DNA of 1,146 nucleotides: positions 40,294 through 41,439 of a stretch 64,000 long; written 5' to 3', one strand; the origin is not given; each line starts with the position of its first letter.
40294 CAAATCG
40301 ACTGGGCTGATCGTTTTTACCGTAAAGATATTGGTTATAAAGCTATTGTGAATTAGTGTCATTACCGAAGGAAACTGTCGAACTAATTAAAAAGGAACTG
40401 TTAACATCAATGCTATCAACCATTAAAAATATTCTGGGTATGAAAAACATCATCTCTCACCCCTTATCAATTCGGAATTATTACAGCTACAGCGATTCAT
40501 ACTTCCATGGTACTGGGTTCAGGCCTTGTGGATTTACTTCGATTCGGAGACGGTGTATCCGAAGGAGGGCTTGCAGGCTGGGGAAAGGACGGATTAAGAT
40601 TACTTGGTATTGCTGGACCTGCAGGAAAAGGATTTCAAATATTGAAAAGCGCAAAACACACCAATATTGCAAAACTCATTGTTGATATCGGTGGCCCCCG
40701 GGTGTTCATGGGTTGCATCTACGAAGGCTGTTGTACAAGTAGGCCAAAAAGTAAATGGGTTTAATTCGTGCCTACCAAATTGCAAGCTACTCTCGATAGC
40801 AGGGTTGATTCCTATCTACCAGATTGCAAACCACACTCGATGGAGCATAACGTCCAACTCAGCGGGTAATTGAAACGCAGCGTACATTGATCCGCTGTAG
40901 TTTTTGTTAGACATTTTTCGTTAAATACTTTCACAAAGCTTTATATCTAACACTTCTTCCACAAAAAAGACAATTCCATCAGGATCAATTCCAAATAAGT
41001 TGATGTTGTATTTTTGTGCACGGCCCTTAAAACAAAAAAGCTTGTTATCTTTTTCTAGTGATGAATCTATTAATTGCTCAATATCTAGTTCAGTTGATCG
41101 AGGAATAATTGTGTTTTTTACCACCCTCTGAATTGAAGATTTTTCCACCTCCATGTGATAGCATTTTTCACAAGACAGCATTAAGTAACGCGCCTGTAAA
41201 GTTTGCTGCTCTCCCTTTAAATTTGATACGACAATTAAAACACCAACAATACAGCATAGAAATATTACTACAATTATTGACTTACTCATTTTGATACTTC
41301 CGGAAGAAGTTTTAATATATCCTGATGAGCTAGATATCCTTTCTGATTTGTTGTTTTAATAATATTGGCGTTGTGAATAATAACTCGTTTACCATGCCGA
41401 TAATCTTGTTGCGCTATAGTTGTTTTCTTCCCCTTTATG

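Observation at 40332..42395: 2-kb islet inserted precisely at the purD 3' end, with duplication of the purD terminus (att-like 21-bp direct repeats)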

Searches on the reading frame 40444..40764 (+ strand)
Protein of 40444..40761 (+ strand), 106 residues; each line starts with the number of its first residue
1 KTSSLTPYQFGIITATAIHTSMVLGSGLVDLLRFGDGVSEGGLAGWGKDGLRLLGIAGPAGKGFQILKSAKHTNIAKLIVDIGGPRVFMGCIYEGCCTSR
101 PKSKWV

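Call 8: search_protein_families(library=pfam, proteins=[window:40507-40764:+], max_evalue=0.1)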
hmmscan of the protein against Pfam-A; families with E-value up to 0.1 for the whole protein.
window:40507-40764:+ (85 aa): 0 families

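Call 9: search_protein_families(library=ncbifam, proteins=[window:40507-40764:+], max_evalue=0.1)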
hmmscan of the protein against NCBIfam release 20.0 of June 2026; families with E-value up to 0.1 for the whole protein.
window:40507-40764:+ (85 aa): 0 families

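Call 19: search_protein_families(library=padloc, proteins=[window:40507-40764:+], max_evalue=1)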
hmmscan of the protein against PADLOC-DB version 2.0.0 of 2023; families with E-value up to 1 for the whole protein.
window:40507-40764:+ (85 aa): 0 families

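Call 20: search_protein_families(library=phrogs, proteins=[window:40507-40764:+], max_evalue=1)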
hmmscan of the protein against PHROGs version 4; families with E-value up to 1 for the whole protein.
window:40507-40764:+ (85 aa): 1 family
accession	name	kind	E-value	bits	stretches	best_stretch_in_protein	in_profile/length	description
phrog_6109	-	unknown function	0.24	12.6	1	22-51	34-62/80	-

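Call 44: search_protein_representatives(protein=window:40444-40761:+)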
Query: 106 residues. Proteins with E-value up to 0.001 (for the whole library): 131; up to 1e-10: 33; up to 1e-30: 1. The best 131 are listed.
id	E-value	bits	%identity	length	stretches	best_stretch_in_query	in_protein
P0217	3.5e-50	185.0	100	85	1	22-106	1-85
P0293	4.8e-25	104.1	64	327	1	6-86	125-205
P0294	7.7e-24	100.3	60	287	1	5-87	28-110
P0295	2.8e-23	98.5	60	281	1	6-87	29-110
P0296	8.2e-23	96.9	64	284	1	7-82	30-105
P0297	9.2e-23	96.8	62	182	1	6-86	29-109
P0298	2.7e-16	75.9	47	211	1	6-86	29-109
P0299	4.2e-15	72.1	52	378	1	6-86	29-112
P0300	9.8e-15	70.9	46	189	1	6-84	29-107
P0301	1.7e-14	70.1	50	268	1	10-87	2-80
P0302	1.6e-13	67.0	47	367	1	7-85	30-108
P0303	1.9e-13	66.8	64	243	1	6-63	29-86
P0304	2.8e-13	66.3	47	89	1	14-91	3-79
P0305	3.7e-13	65.9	57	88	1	6-61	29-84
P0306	9.1e-13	64.6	48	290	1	8-89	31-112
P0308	2.0e-12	63.5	44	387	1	7-90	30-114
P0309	3.2e-12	62.8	55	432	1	6-65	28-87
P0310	3.6e-12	62.7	53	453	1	11-89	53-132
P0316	9.3e-12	61.3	45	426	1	7-81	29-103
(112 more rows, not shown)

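Call 46: search_protein_families(library=pfam, proteins=[P0293, P0294, P0295, P0296, P0299, P0302, P0308, P0309, P0310, P0316], max_evalue=0.01)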
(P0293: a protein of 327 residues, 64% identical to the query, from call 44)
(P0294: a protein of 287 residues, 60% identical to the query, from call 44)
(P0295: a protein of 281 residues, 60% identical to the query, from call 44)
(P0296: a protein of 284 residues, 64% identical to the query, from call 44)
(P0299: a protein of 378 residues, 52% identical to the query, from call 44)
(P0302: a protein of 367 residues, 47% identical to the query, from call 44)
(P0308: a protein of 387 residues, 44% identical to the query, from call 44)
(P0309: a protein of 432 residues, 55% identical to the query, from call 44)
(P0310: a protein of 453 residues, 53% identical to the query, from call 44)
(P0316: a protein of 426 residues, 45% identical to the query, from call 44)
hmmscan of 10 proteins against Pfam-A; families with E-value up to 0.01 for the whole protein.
P0293 (327 aa): 0 families

P0294 (287 aa): 0 families

P0295 (281 aa): 0 families

P0296 (284 aa): 0 families

P0299 (378 aa): 1 family
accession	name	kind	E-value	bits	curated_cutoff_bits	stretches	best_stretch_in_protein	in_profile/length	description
PF01476.26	LysM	-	4.3e-08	33.4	20.9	1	321-370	1-43/43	LysM domain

P0302 (367 aa): 0 families

P0308 (387 aa): 1 family
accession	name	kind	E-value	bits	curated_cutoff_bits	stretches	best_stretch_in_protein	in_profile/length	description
PF01476.26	LysM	-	1.6e-07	31.6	20.9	1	329-378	1-43/43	LysM domain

P0309 (432 aa): 2 families
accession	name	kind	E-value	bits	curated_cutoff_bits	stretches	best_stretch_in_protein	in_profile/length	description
PF01471.23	PG_binding_1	-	6.9e-12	45.8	23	1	376-426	8-57/57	Putative peptidoglycan binding domain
PF09374.15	PG_binding_3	-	0.00019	22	24.6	0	390-403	19-32/76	Predicted Peptidoglycan domain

P0310 (453 aa): 1 family
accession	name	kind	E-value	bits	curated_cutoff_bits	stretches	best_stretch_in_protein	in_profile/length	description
PF01471.23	PG_binding_1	-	2.4e-14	53.7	23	1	398-447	8-57/57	Putative peptidoglycan binding domain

P0316 (426 aa): 1 family
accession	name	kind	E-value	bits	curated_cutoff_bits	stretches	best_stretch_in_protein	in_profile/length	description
PF01471.23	PG_binding_1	-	4.3e-09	36.9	23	1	367-420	8-57/57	Putative peptidoglycan binding domain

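Call 47: search_protein_families(library=phrogs, proteins=[P0294, P0295, P0296, P0299, P0302, P0308, P0309, P0310], max_evalue=0.01)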
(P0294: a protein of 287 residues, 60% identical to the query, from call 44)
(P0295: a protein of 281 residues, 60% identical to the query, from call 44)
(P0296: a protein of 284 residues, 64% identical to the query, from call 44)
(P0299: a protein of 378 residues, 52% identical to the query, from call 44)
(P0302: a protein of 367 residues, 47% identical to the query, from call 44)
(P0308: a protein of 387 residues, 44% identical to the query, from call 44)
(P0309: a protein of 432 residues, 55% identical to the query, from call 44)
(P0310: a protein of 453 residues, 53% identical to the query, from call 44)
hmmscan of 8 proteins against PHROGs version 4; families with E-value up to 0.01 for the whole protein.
P0294 (287 aa): 0 families

P0295 (281 aa): 0 families

P0296 (284 aa): 0 families

P0299 (378 aa): 6 families
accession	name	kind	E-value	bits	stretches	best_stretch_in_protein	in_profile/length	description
phrog_380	-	lysis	4.2e-17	63.1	1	312-372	177-237/309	endolysin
phrog_21966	-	unknown function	2.8e-11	44.6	1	304-370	80-145/146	-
phrog_4602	-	other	1e-05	26.6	1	314-370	30-80/220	transglycosylase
phrog_7145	-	tail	2.3e-05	25.5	1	318-375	38-97/108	baseplate wedge subunit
phrog_14367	-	unknown function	0.00015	20.7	1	293-357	788-852/869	-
phrog_8272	-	tail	0.00032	22.1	1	322-372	41-90/93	tail protein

P0302 (367 aa): 4 families
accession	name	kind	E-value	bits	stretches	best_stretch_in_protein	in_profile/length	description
phrog_380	-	lysis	5.7e-12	46.3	1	284-358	168-238/309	endolysin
phrog_21966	-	unknown function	4.7e-06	27.7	1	302-356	93-146/146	-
phrog_14367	-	unknown function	0.00015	20.7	1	293-343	805-853/869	-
phrog_8272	-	tail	0.005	18.2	0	305-358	39-91/93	tail protein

P0308 (387 aa): 5 families
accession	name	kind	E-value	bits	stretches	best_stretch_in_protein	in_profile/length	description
phrog_380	-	lysis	3.5e-12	47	1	327-382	184-239/309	endolysin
phrog_21966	-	unknown function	1.1e-07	33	1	326-378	94-145/146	-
phrog_14367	-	unknown function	4.9e-06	25.7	1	326-363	813-850/869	-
phrog_4602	-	other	0.0002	22.3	1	327-381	35-83/220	transglycosylase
phrog_8272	-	tail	0.00073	20.9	1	326-378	37-88/93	tail protein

P0309 (432 aa): 5 families
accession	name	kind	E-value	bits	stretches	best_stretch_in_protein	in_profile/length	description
phrog_1493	-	lysis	8e-13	49.3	1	374-429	251-308/394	endolysin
phrog_2649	-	lysis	5.8e-10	40.5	1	375-428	186-237/261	endolysin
phrog_17214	-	lysis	1.2e-05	26.1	1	365-427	246-313/322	endolysin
phrog_1224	-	head and packaging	0.0004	20.7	1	375-426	15-64/438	endolysin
phrog_17001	-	lysis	0.00076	20.1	0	374-406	57-89/265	endolysin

P0310 (453 aa): 9 families
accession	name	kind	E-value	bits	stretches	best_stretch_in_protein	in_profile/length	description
phrog_1493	-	lysis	6.6e-13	49.6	1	394-449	249-307/394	endolysin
phrog_2649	-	lysis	2.1e-12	48.5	1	396-449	185-237/261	endolysin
phrog_1224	-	head and packaging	8.9e-08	32.8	1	398-447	16-64/438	endolysin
phrog_17214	-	lysis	4.9e-05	24.1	1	395-449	254-314/322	endolysin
phrog_16428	-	lysis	5.1e-05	23.1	1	396-447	464-518/520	endolysin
phrog_880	-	lysis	0.00021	21.8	1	394-448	375-432/435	endolysin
phrog_1512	-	lysis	0.00043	21.4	1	406-449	199-244/314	endolysin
phrog_17001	-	lysis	0.0033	18.1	1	398-435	7-44/265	endolysin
phrog_6707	-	lysis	0.0039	17.1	1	398-447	191-242/311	endolysin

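Call 68: find_related_loci(query=A3, collection=viral_contigs, flank=8000)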
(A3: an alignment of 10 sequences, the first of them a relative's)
Query A3 (287 aa) in viral_contigs; peptide patterns used: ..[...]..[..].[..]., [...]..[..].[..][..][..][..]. (x = any residue, [..] = any of these).
79 stretches matched a pattern; 1 encode a relative of the query (tblastn E <= 1e-3); 1 distinct loci.
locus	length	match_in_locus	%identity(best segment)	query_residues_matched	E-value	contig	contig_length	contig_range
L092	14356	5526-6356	42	1-276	3e-62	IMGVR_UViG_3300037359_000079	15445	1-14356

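Call 70: find_related_loci(query=A3, collection=metagenome_contigs, flank=8000)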
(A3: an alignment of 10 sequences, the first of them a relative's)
Query A3 (287 aa) in metagenome_contigs; peptide patterns used: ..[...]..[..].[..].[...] (x = any residue, [..] = any of these).
138 stretches matched a pattern; 72 encode a relative of the query (tblastn E <= 1e-3); 72 distinct loci.
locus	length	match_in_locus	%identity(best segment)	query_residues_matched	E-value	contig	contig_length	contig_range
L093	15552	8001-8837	55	1-282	6e-100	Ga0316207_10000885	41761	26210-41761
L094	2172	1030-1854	52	1-276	1e-101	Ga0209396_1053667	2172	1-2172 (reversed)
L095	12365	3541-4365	40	1-281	2e-57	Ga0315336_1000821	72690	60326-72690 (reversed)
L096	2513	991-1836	36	1-281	3e-57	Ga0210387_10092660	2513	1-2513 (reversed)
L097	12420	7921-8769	39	1-275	2e-56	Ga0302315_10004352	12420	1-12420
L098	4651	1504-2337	40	1-274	3e-56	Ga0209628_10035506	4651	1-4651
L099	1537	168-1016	39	1-275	8e-57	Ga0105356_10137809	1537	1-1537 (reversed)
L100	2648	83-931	37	1-275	9e-53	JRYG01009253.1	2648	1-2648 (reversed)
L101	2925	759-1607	37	1-275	6e-52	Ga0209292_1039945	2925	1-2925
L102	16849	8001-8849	37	1-275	5e-51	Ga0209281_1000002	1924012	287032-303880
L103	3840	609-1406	37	1-261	3e-50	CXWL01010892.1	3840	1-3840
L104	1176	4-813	37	14-275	2e-50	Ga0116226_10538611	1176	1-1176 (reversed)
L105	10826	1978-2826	35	1-277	3e-45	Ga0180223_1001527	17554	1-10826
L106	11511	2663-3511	34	1-277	8e-41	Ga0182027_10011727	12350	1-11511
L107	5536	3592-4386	35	1-279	1e-40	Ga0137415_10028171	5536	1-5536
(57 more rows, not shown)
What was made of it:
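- Tried and rejected: 73 loci were fetched (calls 68, 70).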

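Call 74: search_protein_families(library=pfam, proteins=[L093:4081-4566:+, L093:5135-5815:+, L093:5842-6336:+, L093:6534-7037:+, L093:7223-7705:+, L093:9284-10003:+, L093:10036-10377:+, L093:10387-10758:+, L093:11059-12750:+, L093:12814-13464:-], max_evalue=0.001)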
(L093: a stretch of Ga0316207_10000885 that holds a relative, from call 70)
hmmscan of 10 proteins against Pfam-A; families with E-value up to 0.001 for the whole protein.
L093:4081-4566:+ (161 aa): 0 families

L093:5135-5815:+ (226 aa): 0 families

L093:5842-6336:+ (164 aa): 0 families

L093:6534-7037:+ (167 aa): 0 families

L093:7223-7705:+ (160 aa): 0 families

L093:9284-10003:+ (239 aa): 0 families

L093:10036-10377:+ (113 aa): 0 families

L093:10387-10758:+ (123 aa): 0 families

L093:11059-12750:+ (563 aa): 6 families
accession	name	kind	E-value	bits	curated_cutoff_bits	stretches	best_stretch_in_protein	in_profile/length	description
PF12796.13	Ank_2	-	2.4e-21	76.5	27.3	2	383-463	6-82/90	Ankyrin repeats (3 copies)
PF00023.36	Ank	-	5.1e-20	70.9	21.1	1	497-535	2-32/33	Ankyrin repeat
PF13637.12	Ank_4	-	8.8e-16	58.1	22.7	1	382-427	5-50/50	Ankyrin repeats (many copies)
PF13857.12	Ank_5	-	5.5e-13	49.4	27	0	393-445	1-53/56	Ankyrin repeats (many copies)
PF13606.12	Ank_3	-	1.6e-11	43.6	22.3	0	406-431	1-26/30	Ankyrin repeat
PF23745.1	ANK_LRRK2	-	2.6e-06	27.7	27.5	0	381-434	38-91/130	LRRK2 ANK repeat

L093:12814-13464:- (216 aa): 5 families
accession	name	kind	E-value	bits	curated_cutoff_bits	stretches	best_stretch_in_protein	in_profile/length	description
PF13489.12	Methyltransf_23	-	5.2e-24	85.2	27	1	59-202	8-160/164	Methyltransferase domain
PF08241.18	Methyltransf_11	-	5.4e-10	40.2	21.2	1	78-152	1-95/95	Methyltransferase domain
PF08242.18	Methyltransf_12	-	6.8e-08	33.6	30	1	113-149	64-97/98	Methyltransferase domain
PF13847.12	Methyltransf_31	-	4e-07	30.3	27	1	111-156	68-113/145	Methyltransferase domain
PF13649.12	Methyltransf_25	-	3.8e-06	27.9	27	0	77-103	1-29/97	Methyltransferase domain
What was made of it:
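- Tried and rejected: The neighbours examined in one locus are unannotated small ORFs (call 74).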

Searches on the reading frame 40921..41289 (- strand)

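Call 8: search_protein_families(library=pfam, proteins=[window:40921-41289:-], max_evalue=0.1)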
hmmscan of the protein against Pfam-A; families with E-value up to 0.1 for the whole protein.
window:40921-41289:- (122 aa): 1 family
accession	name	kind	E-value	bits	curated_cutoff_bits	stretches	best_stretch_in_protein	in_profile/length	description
PF05493.18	ATP_synt_H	-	0.031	15.2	25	1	4-46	1-43/62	ATP synthase subunit H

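Call 9: search_protein_families(library=ncbifam, proteins=[window:40921-41289:-], max_evalue=0.1)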
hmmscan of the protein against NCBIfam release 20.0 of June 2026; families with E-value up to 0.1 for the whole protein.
window:40921-41289:- (122 aa): 2 families
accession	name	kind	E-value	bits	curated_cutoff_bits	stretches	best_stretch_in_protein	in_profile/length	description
NF003746.0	PRK05346.1-1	equivalog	0.028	13.6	337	1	2-83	11-97/264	Na(+)-translocating NADH-quinone reductase subunit C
NF003749.0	PRK05346.1-5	equivalog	0.058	12.7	255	1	2-76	9-88/261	Na(+)-translocating NADH-quinone reductase subunit C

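Call 19: search_protein_families(library=padloc, proteins=[window:40921-41289:-], max_evalue=1)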
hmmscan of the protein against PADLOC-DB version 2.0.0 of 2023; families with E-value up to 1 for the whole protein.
window:40921-41289:- (122 aa): 0 families

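Call 20: search_protein_families(library=phrogs, proteins=[window:40921-41289:-], max_evalue=1)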
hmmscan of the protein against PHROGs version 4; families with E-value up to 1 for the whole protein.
window:40921-41289:- (122 aa): 1 family
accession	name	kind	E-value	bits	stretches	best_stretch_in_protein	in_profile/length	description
phrog_10789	-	unknown function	0.095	13.4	1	64-115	37-85/161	-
